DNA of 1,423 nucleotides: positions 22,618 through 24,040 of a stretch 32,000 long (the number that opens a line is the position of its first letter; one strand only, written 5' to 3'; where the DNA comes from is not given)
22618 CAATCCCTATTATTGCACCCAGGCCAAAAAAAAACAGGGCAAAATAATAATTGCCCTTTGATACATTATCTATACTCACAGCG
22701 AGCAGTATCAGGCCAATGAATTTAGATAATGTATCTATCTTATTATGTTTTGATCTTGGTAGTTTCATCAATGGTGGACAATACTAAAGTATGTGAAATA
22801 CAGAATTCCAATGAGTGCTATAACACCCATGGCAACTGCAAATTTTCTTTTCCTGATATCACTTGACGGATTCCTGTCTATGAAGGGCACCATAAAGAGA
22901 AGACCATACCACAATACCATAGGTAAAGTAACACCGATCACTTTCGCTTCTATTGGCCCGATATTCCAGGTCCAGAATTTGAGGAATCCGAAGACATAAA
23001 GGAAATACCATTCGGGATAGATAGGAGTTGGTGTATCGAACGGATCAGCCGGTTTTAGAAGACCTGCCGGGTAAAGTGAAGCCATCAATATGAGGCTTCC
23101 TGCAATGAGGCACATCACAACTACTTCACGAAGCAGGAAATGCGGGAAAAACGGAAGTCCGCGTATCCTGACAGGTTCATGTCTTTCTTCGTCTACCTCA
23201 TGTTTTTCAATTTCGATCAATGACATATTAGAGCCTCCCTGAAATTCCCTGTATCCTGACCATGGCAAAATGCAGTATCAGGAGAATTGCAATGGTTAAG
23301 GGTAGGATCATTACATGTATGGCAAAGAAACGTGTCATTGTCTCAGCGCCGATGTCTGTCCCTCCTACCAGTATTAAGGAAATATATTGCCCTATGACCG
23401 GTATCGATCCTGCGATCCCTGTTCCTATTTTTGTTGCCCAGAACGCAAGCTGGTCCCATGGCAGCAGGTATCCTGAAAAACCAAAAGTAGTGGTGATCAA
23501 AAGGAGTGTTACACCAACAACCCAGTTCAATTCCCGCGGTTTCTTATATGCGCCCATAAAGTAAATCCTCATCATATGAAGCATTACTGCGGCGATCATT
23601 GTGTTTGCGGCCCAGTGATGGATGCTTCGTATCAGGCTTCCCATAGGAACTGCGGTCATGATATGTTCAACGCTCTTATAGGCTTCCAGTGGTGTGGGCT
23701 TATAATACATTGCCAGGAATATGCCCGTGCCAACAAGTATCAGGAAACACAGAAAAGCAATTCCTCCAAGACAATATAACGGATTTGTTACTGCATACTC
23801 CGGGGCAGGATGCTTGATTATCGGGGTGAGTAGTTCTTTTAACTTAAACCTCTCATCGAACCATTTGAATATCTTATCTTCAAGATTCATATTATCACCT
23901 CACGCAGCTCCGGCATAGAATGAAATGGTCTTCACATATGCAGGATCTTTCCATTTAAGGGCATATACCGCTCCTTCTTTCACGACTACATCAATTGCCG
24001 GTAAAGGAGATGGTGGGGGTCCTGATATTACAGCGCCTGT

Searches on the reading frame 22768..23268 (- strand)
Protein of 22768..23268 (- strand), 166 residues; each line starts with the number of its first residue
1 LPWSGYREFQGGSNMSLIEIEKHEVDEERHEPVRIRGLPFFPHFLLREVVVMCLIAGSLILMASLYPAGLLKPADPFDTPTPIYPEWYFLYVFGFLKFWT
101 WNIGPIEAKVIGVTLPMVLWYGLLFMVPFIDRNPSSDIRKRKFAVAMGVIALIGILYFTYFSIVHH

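Call 10: search_protein_families(library=pfam, proteins=[window:22768-23268:-], max_evalue=0.01)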
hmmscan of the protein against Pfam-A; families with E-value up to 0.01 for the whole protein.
window:22768-23268:- (166 aa): 1 family
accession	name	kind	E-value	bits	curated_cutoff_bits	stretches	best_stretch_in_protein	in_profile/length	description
PF00032.22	Cytochrom_B_C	-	2.5e-12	47.4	20.7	1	73-160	1-80/102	Cytochrome b(C-terminal)/b6/petD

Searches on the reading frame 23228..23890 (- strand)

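Call 10: search_protein_families(library=pfam, proteins=[window:23228-23890:-], max_evalue=0.01)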
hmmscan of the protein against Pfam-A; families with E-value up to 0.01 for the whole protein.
window:23228-23890:- (220 aa): 4 families
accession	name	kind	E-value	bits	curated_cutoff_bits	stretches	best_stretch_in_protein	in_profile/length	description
PF00033.24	Cytochrome_B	-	2.6e-54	184.4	27.2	1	35-214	10-188/189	Cytochrome b/b6/petB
PF13631.11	Cytochrom_B_N_2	-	4.7e-43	147.5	27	1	97-214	2-119/169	Cytochrome b(N-terminal)/b6/petB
PF01292.26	Ni_hydr_CYTB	-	5.5e-06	26.7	30.1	1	10-113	70-166/179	Prokaryotic cytochrome b561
PF14358.11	DUF4405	-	4.9e-05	24.2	26.7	1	44-107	5-63/66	Domain of unknown function (DUF4405)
